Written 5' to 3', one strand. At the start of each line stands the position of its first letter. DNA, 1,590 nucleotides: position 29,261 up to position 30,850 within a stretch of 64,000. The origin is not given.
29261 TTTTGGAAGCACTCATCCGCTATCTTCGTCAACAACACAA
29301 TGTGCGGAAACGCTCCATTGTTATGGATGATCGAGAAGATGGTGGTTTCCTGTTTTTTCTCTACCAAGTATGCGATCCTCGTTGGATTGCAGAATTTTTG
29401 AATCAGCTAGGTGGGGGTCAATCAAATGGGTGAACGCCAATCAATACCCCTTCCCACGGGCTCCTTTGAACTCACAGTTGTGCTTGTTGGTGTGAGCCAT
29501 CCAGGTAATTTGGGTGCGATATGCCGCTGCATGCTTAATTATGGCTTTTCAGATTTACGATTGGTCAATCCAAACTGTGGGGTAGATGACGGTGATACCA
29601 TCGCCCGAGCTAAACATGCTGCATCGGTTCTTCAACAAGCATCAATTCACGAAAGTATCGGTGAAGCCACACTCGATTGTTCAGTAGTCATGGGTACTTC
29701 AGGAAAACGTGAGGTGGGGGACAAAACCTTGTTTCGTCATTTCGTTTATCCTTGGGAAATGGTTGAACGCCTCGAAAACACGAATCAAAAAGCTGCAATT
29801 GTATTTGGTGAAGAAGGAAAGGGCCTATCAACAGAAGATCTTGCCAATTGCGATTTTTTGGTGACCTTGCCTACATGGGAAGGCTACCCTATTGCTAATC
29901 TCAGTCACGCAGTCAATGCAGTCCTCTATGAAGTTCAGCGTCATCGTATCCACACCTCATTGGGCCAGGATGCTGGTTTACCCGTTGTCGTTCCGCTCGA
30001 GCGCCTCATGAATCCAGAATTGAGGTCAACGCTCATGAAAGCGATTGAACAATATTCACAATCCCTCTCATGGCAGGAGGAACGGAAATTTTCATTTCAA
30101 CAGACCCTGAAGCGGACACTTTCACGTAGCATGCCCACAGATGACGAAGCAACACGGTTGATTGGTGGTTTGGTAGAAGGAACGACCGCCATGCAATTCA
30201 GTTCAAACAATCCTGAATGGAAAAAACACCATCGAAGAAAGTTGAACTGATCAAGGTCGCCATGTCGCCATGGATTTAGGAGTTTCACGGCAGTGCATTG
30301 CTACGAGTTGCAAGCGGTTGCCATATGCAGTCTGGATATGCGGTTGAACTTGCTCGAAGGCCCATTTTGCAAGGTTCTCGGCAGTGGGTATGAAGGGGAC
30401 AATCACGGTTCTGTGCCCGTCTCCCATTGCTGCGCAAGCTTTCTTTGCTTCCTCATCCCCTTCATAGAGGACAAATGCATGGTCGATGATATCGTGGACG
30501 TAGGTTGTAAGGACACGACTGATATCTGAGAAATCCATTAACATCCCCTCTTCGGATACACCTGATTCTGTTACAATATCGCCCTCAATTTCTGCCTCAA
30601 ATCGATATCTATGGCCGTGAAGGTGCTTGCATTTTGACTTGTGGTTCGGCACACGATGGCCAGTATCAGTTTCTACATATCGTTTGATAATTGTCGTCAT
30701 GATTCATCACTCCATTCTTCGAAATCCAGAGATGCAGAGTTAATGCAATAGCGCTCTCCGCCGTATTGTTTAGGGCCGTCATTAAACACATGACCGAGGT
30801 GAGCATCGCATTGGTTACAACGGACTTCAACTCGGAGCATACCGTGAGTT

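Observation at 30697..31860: QueC domain without its zinc site fused to a complete MsrB domain inside the preQ0 operon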

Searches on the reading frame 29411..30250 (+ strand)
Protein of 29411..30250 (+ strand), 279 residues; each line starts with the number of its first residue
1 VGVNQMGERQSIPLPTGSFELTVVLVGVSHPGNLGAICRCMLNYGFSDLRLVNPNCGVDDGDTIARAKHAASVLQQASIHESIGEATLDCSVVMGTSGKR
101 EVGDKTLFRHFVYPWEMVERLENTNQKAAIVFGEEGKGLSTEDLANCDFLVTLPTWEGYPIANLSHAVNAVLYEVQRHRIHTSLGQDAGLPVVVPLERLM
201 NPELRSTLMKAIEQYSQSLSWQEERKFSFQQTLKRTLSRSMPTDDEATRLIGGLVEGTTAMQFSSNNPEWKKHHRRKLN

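Call 3: search_protein_families(library=pfam, proteins=[window:29411-30250:+], max_evalue=0.01)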
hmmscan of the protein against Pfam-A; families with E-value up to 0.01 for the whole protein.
window:29411-30250:+ (279 aa): 1 family
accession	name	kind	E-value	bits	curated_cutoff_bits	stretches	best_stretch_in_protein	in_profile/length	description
PF00588.24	SpoU_methylase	-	4.7e-24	85.5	29.7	1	21-173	2-142/142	SpoU rRNA Methylase family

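Call 79: search_protein_families(library=padloc, proteins=[window:29411-30250:+], max_evalue=0.001)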
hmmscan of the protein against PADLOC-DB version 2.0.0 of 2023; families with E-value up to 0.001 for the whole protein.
window:29411-30250:+ (279 aa): 0 families

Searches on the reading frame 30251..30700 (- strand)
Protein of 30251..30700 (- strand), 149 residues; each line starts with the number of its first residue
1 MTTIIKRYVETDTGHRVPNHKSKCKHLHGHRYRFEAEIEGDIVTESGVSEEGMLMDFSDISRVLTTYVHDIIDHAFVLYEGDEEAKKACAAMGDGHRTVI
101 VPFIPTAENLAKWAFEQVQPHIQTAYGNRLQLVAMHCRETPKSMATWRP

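Call 3: search_protein_families(library=pfam, proteins=[window:30251-30700:-], max_evalue=0.01)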
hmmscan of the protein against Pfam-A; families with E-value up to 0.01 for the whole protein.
window:30251-30700:- (149 aa): 1 family
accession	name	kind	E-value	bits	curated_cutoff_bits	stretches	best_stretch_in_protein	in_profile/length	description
PF01242.24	PTPS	-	7e-26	91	22.4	1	8-148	5-119/121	6-pyruvoyl tetrahydropterin synthase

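Call 4: search_protein_families(library=ncbifam, proteins=[window:30251-30700:-], max_evalue=0.01)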
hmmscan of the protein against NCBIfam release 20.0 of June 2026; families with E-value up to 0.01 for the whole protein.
window:30251-30700:- (149 aa): 2 families
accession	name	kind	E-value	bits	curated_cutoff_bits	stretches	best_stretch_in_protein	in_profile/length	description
TIGR03367.1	queuosine_QueD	equivalog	2.8e-23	82.1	89.25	1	5-119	2-91/92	6-carboxytetrahydropterin synthase QueD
TIGR00039.1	6PTHBS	subfamily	1.2e-19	70.9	125.5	1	4-148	3-120/124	6-pyruvoyl tetrahydropterin synthase/6-carboxytetrahydropterin synthase family protein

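Call 79: search_protein_families(library=padloc, proteins=[window:30251-30700:-], max_evalue=0.001)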
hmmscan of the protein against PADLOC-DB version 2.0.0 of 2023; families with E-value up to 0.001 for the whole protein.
window:30251-30700:- (149 aa): 0 families
